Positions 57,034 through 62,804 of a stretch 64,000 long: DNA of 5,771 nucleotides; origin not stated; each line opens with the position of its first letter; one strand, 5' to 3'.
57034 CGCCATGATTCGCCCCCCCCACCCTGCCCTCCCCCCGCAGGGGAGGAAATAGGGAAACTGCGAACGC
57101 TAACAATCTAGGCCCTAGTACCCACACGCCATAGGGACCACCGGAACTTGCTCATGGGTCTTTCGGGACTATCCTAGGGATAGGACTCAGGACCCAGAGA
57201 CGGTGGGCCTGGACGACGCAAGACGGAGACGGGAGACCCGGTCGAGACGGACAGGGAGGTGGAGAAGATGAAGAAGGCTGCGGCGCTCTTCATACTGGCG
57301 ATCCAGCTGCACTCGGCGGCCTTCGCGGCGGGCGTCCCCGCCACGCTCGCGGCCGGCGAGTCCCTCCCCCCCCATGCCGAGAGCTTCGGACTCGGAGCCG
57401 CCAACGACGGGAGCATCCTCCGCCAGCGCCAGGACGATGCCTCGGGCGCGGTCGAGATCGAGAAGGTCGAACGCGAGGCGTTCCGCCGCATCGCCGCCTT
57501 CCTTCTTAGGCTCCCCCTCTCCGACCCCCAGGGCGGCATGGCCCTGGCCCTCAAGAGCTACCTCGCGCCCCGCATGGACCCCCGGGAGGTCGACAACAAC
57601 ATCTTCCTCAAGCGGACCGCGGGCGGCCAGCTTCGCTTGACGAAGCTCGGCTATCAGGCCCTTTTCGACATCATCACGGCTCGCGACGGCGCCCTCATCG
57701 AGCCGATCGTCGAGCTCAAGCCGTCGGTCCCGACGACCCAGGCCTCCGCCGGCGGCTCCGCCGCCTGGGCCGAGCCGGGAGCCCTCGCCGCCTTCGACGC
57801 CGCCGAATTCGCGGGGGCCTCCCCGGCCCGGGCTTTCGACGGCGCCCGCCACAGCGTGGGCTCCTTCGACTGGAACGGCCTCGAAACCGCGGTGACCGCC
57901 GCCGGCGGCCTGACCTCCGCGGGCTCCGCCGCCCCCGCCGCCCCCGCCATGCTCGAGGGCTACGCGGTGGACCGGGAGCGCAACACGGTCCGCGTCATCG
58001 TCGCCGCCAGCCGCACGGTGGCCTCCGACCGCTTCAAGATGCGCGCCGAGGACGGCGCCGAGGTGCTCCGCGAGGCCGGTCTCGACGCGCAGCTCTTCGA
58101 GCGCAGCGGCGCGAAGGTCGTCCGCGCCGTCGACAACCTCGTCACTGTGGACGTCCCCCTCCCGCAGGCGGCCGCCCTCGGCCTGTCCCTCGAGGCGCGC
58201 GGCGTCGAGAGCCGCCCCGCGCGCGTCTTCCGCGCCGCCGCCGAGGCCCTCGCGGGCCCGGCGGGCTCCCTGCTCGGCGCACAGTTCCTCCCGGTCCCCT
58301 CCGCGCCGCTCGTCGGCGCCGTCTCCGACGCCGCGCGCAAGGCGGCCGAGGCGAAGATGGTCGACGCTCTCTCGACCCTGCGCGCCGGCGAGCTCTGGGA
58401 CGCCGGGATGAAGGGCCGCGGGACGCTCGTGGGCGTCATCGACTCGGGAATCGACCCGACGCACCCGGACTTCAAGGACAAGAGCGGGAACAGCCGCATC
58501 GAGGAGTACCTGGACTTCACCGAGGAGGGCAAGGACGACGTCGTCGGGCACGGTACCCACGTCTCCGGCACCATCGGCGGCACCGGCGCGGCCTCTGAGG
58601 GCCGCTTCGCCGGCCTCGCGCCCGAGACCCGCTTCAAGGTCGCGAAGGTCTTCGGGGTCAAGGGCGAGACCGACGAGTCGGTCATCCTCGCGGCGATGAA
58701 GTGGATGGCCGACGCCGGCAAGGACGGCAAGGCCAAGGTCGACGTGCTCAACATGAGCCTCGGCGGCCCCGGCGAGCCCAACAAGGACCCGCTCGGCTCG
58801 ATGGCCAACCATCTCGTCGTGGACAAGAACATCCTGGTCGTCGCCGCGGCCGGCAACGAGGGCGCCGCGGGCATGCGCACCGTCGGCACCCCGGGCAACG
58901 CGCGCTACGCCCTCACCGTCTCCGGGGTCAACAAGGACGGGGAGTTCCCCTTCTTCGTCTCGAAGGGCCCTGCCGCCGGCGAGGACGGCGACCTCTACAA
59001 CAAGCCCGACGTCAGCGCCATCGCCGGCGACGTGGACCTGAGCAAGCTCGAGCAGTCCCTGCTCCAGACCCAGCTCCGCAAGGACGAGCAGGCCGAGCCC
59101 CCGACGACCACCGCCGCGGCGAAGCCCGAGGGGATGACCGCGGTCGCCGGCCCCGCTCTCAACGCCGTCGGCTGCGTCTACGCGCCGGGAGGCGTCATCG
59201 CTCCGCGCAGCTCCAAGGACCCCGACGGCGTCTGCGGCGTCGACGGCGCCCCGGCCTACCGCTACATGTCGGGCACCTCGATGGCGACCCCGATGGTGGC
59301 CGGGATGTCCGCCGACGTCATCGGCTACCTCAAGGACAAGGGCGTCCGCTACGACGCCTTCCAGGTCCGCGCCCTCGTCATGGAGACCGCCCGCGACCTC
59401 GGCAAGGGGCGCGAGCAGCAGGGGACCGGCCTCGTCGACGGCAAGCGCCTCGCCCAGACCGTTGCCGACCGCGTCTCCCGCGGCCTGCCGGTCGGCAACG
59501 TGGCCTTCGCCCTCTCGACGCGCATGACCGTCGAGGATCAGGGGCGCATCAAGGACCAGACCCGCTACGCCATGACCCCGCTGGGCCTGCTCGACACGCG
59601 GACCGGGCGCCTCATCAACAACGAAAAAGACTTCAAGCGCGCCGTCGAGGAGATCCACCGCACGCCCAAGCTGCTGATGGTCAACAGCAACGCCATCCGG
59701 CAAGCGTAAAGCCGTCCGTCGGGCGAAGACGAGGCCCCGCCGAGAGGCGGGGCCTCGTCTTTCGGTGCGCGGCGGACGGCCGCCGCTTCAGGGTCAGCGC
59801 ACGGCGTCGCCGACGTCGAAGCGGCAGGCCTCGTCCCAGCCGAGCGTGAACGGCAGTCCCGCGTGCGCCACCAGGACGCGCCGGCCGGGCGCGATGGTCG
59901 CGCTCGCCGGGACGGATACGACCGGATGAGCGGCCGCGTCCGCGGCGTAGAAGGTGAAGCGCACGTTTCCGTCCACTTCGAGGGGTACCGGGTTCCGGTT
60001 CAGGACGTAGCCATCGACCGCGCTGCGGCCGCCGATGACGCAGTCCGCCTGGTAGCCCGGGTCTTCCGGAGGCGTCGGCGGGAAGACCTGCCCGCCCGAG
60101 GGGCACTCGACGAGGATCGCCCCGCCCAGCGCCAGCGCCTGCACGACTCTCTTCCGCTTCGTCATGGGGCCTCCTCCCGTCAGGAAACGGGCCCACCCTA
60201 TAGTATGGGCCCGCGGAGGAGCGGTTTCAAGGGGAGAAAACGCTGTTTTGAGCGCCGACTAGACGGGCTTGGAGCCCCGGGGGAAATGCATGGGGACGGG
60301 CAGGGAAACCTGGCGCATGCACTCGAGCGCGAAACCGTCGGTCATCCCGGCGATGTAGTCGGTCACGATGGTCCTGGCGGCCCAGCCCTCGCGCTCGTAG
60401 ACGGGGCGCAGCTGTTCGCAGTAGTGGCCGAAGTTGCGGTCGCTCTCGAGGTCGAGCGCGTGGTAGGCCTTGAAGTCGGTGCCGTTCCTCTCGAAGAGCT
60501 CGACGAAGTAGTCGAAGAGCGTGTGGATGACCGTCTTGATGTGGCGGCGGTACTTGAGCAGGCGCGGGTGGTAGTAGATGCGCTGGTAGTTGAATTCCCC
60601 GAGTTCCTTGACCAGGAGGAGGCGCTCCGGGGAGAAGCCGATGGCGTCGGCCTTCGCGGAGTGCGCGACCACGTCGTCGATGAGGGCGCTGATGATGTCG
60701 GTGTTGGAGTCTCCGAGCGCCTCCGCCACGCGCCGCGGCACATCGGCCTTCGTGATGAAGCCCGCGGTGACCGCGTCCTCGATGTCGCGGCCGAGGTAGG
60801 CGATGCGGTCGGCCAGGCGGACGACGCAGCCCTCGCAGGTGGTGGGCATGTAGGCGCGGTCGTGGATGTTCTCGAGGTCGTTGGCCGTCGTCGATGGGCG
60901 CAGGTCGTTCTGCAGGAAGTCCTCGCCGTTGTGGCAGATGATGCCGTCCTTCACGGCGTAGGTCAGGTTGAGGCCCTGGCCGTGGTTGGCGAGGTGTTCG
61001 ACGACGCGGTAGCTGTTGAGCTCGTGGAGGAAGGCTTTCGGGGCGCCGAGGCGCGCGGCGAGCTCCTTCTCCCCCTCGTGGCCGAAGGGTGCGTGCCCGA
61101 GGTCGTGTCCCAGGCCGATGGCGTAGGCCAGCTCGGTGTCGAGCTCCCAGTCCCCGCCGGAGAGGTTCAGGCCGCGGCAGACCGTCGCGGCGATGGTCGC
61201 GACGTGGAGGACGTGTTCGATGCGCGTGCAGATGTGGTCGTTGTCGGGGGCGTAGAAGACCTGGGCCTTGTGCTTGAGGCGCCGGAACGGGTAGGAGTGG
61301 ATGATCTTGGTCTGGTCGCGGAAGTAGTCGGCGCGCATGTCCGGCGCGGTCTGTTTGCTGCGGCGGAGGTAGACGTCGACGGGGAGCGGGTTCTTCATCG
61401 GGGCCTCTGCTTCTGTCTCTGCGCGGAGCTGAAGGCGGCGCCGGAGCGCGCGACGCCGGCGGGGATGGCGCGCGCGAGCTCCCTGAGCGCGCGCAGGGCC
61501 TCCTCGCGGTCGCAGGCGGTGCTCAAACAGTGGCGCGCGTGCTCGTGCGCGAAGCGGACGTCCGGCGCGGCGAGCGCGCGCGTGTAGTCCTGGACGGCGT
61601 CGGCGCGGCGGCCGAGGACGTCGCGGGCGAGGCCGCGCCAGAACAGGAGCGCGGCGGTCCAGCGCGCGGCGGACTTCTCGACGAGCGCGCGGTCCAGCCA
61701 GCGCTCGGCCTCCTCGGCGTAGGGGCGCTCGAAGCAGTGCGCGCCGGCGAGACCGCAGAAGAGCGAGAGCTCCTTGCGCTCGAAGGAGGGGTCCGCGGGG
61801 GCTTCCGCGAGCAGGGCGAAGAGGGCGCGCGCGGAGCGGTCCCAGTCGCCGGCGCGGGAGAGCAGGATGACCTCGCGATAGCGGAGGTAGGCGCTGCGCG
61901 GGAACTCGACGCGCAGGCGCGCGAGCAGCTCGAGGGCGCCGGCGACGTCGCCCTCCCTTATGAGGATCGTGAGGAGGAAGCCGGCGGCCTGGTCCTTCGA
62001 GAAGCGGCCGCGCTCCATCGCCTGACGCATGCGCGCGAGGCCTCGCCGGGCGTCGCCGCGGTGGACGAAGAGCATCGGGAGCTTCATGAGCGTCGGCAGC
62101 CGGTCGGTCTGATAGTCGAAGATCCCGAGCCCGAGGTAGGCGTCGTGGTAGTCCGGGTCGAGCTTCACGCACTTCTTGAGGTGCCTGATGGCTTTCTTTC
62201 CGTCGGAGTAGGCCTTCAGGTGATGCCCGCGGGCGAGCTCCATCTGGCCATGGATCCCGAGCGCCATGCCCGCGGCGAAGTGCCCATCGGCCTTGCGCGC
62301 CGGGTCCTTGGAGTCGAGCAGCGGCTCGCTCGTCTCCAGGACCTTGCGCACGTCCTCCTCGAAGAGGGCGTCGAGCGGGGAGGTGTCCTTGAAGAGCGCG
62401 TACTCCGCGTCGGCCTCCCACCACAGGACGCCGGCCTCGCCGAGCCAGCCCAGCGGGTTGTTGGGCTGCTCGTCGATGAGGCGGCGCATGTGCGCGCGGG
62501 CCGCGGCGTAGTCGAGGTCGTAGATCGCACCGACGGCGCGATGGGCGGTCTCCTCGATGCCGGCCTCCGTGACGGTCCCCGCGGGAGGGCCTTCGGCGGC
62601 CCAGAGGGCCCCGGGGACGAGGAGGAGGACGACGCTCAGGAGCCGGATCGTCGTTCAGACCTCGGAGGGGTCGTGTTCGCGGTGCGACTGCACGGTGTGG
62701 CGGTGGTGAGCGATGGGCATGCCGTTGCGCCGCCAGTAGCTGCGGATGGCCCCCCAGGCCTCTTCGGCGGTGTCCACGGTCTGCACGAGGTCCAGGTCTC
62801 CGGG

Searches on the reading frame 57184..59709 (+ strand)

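Call 27: search_protein_families(library=pfam, proteins=[window:57184-59709:+], max_evalue=0.001)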
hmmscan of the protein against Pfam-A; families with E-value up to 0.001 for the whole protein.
window:57184-59709:+ (841 aa): 1 family
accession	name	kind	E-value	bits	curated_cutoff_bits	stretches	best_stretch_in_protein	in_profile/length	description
PF00082.27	Peptidase_S8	-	4e-46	158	21.8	1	411-747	1-284/288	Subtilase family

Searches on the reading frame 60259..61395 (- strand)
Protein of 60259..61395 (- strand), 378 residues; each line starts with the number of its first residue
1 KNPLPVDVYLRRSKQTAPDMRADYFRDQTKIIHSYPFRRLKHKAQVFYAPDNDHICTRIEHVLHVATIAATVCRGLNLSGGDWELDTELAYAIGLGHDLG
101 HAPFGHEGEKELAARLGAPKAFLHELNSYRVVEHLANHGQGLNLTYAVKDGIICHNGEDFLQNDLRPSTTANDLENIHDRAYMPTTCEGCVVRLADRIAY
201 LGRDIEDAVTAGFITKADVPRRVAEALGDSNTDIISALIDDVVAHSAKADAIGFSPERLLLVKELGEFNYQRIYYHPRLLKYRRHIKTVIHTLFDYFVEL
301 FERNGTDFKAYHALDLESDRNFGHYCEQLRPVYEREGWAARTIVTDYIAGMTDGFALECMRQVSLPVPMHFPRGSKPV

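Call 28: search_protein_families(library=pfam, proteins=[window:60259-61395:-], max_evalue=0.001)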
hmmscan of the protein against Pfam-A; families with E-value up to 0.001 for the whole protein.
window:60259-61395:- (378 aa): 2 families
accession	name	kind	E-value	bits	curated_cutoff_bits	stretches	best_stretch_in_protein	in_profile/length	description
PF01966.28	HD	-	6.1e-13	49.5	22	1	58-200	1-115/116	HD domain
PF13286.11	HD_assoc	-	8.1e-12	46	22.2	1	252-361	1-90/91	Phosphohydrolase-associated domain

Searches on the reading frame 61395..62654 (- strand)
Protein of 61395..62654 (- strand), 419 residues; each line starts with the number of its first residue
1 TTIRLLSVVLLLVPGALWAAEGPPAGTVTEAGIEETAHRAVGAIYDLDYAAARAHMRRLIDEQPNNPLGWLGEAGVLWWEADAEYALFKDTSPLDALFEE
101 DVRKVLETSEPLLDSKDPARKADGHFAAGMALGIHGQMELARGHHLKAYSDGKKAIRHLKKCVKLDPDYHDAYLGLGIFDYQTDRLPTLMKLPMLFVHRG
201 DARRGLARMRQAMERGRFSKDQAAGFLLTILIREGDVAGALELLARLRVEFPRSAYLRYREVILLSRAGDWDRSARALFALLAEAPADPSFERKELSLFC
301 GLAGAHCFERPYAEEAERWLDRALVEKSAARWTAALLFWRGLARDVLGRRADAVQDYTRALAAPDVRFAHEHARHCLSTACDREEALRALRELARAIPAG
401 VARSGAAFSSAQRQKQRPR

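Call 28: search_protein_families(library=pfam, proteins=[window:61395-62654:-], max_evalue=0.001)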
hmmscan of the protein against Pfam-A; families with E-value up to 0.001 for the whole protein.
window:61395-62654:- (419 aa): 7 families
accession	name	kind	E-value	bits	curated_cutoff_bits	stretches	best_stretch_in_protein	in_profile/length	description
PF14559.12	TPR_19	-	2.9e-10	40.8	25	1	231-290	1-60/68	Tetratricopeptide repeat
PF13428.12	TPR_14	-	2.4e-07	31.2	23.5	0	140-177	5-42/44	Tetratricopeptide repeat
PF07719.23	TPR_2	-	4.4e-06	26.9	27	0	334-362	1-29/34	Tetratricopeptide repeat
PF00515.34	TPR_1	-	1.1e-05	25.5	27.8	0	142-169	7-34/34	Tetratricopeptide repeat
PF13174.12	TPR_6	-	1.7e-05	25.6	26.3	0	231-254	10-33/33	Tetratricopeptide repeat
PF13414.12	TPR_11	-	7.2e-05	22.8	26.8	0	154-177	12-35/42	TPR repeat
PF13371.12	TPR_9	-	0.0005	20.5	35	1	229-292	3-66/73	Tetratricopeptide repeat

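Call 37: find_encoding_contigs(protein=window:61395-62489:-, flank=10000, max_places=4)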
Protein window:61395-62489:- (364 aa): 3 contigs read that carry it; 3 places shown.
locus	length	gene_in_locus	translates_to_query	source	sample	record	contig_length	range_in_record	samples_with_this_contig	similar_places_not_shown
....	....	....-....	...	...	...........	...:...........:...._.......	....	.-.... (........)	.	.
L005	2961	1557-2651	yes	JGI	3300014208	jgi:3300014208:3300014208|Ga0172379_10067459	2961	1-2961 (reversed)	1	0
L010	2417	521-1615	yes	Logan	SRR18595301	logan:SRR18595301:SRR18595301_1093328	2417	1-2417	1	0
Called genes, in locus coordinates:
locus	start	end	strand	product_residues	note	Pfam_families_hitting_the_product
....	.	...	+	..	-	?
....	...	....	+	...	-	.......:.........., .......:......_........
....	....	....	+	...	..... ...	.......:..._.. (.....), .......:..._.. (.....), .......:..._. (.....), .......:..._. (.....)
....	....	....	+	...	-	?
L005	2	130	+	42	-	?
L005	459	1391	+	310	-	PF18306:LDcluster4, PF03641:Lysine_decarbox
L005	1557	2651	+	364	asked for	PF13428:TPR_14 (faint), PF14559:TPR_19 (faint), PF07719:TPR_2 (faint), PF00515:TPR_1 (faint)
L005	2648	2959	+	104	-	?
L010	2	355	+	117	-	?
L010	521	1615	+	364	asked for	PF13428:TPR_14 (faint), PF14559:TPR_19 (faint), PF07719:TPR_2 (faint), PF00515:TPR_1 (faint)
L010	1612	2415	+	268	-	?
